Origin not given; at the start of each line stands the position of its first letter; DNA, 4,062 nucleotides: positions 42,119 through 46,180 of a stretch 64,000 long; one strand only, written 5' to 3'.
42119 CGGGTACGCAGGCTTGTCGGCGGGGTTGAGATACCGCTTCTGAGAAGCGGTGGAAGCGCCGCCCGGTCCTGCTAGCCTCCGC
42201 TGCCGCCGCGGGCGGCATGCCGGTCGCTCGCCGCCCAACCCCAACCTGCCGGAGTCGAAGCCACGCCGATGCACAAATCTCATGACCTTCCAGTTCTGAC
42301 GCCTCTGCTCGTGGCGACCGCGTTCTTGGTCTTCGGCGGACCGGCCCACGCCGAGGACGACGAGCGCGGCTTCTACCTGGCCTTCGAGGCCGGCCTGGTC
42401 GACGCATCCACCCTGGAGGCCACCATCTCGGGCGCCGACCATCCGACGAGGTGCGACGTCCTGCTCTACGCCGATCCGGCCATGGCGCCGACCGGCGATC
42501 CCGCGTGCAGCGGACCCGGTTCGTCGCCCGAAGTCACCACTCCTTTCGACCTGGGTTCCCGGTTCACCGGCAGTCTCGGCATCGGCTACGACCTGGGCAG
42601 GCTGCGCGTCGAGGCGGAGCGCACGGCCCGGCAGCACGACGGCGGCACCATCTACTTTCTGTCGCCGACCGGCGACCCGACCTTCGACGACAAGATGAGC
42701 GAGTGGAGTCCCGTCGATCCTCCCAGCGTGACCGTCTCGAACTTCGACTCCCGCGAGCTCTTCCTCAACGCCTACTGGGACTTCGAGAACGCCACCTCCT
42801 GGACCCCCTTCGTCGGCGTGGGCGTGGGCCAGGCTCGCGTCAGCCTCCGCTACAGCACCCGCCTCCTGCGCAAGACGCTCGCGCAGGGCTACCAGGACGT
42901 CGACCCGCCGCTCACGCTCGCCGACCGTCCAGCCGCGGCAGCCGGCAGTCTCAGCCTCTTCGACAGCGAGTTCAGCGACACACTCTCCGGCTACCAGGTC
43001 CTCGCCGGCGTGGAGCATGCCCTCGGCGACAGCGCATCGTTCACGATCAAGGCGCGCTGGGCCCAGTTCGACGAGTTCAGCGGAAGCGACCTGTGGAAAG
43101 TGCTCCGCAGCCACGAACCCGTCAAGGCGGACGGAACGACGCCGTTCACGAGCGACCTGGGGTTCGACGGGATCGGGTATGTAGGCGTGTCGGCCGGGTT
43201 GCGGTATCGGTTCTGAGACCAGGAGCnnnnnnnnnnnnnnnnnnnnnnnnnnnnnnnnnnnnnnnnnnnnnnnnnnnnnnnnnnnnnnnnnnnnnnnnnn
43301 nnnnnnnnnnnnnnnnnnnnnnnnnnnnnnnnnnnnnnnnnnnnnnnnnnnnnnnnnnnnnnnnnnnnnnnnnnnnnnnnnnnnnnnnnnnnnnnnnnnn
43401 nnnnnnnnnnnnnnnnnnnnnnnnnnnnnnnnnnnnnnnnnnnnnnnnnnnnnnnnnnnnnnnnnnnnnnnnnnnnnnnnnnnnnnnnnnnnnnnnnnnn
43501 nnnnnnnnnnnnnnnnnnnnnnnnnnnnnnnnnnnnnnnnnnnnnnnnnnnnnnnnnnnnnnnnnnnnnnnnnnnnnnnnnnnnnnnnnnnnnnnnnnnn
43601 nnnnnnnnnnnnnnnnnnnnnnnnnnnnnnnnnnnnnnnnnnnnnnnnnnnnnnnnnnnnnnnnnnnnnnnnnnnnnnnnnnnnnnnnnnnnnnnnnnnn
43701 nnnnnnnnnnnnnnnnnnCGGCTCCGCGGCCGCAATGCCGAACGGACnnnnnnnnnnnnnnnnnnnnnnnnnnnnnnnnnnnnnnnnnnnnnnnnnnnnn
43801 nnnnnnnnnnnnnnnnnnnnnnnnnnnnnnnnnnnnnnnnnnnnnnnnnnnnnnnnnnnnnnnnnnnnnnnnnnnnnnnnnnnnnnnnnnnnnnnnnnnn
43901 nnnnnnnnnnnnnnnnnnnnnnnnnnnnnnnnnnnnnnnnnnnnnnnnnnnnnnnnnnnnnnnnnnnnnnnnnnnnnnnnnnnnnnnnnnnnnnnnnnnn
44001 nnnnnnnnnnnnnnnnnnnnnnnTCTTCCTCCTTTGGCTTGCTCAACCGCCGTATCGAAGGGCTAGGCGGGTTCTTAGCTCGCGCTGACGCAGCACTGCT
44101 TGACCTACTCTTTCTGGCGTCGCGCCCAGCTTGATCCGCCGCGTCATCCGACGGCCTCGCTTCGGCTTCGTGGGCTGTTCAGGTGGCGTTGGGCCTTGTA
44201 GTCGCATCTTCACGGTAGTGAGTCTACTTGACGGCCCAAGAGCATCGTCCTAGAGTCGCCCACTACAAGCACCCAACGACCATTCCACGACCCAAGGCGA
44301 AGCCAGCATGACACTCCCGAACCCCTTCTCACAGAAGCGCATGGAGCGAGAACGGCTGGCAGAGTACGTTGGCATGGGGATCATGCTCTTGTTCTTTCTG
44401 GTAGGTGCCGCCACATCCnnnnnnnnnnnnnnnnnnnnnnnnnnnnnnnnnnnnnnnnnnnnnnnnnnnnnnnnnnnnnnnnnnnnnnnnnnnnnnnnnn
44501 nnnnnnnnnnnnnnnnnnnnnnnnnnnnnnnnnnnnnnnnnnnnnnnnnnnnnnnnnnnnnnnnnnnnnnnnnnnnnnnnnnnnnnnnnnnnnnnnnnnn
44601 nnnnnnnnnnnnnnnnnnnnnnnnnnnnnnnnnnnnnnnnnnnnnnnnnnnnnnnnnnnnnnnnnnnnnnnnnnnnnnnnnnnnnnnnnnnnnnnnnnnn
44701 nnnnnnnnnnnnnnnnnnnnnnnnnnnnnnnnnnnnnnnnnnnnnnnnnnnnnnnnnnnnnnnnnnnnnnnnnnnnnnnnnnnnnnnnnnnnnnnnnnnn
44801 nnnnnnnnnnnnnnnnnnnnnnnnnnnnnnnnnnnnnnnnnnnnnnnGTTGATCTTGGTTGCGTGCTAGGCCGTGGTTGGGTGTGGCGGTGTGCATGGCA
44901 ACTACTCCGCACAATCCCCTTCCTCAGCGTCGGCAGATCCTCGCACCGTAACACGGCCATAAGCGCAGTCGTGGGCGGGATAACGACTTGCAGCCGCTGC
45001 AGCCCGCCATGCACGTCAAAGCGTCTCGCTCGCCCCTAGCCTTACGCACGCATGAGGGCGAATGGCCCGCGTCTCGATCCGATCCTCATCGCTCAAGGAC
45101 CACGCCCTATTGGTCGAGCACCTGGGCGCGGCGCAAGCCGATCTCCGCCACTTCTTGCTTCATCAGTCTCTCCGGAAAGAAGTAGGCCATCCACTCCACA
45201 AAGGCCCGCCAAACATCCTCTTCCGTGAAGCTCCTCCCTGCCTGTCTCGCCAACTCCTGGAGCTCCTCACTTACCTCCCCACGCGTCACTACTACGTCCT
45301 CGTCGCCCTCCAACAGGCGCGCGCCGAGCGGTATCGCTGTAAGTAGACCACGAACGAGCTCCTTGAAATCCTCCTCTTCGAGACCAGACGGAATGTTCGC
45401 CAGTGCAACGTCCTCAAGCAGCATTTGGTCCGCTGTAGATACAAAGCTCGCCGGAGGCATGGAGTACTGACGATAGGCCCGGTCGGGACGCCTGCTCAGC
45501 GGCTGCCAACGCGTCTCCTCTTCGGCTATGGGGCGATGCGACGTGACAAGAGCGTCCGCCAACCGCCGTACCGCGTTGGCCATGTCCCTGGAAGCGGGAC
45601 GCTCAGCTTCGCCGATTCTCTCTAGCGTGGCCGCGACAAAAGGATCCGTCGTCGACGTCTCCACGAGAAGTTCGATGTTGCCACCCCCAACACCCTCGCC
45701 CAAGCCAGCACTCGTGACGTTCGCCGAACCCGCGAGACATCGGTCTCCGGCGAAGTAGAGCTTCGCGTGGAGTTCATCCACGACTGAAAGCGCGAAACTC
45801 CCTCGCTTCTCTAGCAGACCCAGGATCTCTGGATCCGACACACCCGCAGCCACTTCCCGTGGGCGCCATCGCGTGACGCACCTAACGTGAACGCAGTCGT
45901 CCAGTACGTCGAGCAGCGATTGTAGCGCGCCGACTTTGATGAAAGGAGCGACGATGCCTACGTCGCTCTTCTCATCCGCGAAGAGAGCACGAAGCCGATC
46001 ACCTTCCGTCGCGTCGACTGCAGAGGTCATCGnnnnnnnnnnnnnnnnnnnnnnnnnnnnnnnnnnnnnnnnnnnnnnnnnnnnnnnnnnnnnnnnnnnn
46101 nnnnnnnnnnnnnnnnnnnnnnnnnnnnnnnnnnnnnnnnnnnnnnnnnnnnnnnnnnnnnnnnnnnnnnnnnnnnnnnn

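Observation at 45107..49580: SF2 helicase - MORC-like GHKL ATPase - PLD nuclease operon co-transcribed with sspA: candidate new PT-coupled restriction module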

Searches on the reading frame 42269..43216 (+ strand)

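Call 65: search_protein_families(library=pfam, proteins=[window:42269-43216:+], max_evalue=0.001)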
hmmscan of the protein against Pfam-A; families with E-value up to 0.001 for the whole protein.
window:42269-43216:+ (315 aa): 2 families
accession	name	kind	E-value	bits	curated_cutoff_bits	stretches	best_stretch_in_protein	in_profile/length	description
PF13505.12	OMP_b-brl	-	2.5e-07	31.5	28.7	1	15-315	2-175/175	Outer membrane protein beta-barrel domain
PF02462.21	Opacity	-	0.00077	20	21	0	106-267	2-105/126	Opacity family porin protein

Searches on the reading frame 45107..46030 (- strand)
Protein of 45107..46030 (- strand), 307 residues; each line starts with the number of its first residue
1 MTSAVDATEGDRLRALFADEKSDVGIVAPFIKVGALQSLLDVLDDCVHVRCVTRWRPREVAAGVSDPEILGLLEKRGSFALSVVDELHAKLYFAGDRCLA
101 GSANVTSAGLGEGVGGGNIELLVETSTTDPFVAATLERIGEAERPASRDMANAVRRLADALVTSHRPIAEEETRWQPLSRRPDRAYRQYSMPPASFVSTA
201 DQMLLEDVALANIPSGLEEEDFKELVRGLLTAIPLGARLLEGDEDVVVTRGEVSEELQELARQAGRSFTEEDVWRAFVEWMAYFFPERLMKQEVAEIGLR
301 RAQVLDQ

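Call 4: search_protein_families(library=padloc, proteins=[window:45107-46030:-], max_evalue=0.01)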
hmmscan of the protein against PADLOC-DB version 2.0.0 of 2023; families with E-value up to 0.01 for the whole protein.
window:45107-46030:- (307 aa): 4 families
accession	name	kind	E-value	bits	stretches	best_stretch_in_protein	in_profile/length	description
PDLC02599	DrmC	-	7.5e-09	33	1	15-112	16-111/387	DrmC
PDLC03829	ZacB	-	3.5e-08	30.8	1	22-150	228-350/586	-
PDLC02614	DrmC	-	0.0032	15.3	1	18-139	31-150/153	DrmC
PDLC02901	DpdK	-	0.0078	13.9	0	72-110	104-142/173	DpdK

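Call 5: search_protein_families(library=pfam, proteins=[window:45107-46030:-], max_evalue=0.01)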
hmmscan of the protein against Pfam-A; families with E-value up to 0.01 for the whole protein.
window:45107-46030:- (307 aa): 0 families

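Call 6: search_protein_families(library=ncbifam, proteins=[window:45107-46030:-], max_evalue=0.01)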
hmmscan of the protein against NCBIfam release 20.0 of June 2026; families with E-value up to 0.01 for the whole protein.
window:45107-46030:- (307 aa): 0 families

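Call 46: search_solved_structures(query=window:45107-46030:-, max_evalue=1, show_alignments=2)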
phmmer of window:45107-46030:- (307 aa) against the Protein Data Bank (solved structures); distinct sequences matched with E-value up to 1: 0.

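Call 47: find_homologous_proteins(query=window:45107-46030:-)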
Query window:45107-46030:- (307 aa): 483 proteins with E <= 0.001 among 8000 candidates; the best 120 are listed.
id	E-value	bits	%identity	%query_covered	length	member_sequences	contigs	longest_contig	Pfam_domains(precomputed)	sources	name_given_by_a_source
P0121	1.7e-195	666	100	100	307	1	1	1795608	-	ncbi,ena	-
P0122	1.1e-181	620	93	100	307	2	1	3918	-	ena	-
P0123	1.4e-162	558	85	100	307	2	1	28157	-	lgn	-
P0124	7.3e-152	522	80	100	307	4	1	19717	-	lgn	-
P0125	1.9e-146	505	76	100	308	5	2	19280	-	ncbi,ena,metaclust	metaclust:\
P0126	5.4e-143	493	75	99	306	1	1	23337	-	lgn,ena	-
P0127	5.3e-141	487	73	100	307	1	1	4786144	-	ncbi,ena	-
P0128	1.4e-139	482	74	99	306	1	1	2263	-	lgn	-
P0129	1.5e-139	482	74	99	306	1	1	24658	-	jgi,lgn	-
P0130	2.2e-119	416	66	99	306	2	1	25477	-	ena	-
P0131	6.9e-108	378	59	97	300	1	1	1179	-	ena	-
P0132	9.7e-107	374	59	97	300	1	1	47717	-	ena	-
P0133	1.4e-106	374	59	97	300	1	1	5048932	-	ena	-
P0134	2.0e-106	373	58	97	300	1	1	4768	-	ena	-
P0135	2.8e-106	373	58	97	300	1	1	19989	-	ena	-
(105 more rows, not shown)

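Call 57: predict_structure(alignment_id=A2)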
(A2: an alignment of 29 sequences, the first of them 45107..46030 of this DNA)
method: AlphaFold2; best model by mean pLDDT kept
length: 307 residues; sequences in the alignment: 29
mean_pLDDT: 70.6   pTM: 0.50
mean pLDDT of the five models: 70.6, 68.6, 65.6, 51.0, 50.1
residues with pLDDT >= 90: 46; 70-90: 150; 50-70: 23; < 50: 88
segments of 3 or more residues with pLDDT < 50: 1-6, 104-119, 165-217, 295-307
pLDDT, mean of each block of 10 residues (from residue 1): 50 81 88 88 91 84 84 95 82 87 40 42 78 82 91 81 52 38 42 44 37 45 81 88 77 87 81 84 84 54 43
secondary structure, 60 per line:
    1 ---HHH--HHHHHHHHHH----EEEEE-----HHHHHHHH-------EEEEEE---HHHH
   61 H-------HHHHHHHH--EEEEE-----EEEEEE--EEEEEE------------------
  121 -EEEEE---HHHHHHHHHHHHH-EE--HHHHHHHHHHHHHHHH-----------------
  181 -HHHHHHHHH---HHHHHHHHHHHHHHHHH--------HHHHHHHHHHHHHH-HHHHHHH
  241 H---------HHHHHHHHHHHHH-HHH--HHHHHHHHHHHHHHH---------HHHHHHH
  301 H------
elements in order: H9-18 E23-27 H33-40 E48-53 H57-61 H69-76 E79-83 E89-94 E97-102 E122-126 H130-142 H148-163 H182-190 H194-210 H219-232 H234-241 H251-263 H270-284 H294-301

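Call 89: find_encoding_contigs(protein=P0121, flank=10000, max_places=2)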
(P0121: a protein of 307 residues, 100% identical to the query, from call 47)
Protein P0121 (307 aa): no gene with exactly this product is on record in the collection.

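Call 93: search_protein_families(library=pfam, alignment_id=A2, max_evalue=0.1)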
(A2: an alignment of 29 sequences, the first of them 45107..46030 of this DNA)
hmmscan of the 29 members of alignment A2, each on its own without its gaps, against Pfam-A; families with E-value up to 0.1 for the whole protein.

A. member 1, window:45107-46030:- (307 aa): 0 families

B. families by the number of members that match (of 29 scanned): 6 families
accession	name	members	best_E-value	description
PF13091.12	PLDc_2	23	6.5e-06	PLD-like domain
PF00614.28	PLDc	6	0.00028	Phospholipase D Active site motif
PF24520.1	ARM_KNTC1_1st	2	0.084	KNTC1 first ARM-repeats domain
PF12518.13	DUF3721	1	0.033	Protein of unknown function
PF23988.1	DUF7309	1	0.039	Domain of unknown function (DUF7309)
PF13188.13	PAS_8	1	0.067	PAS domain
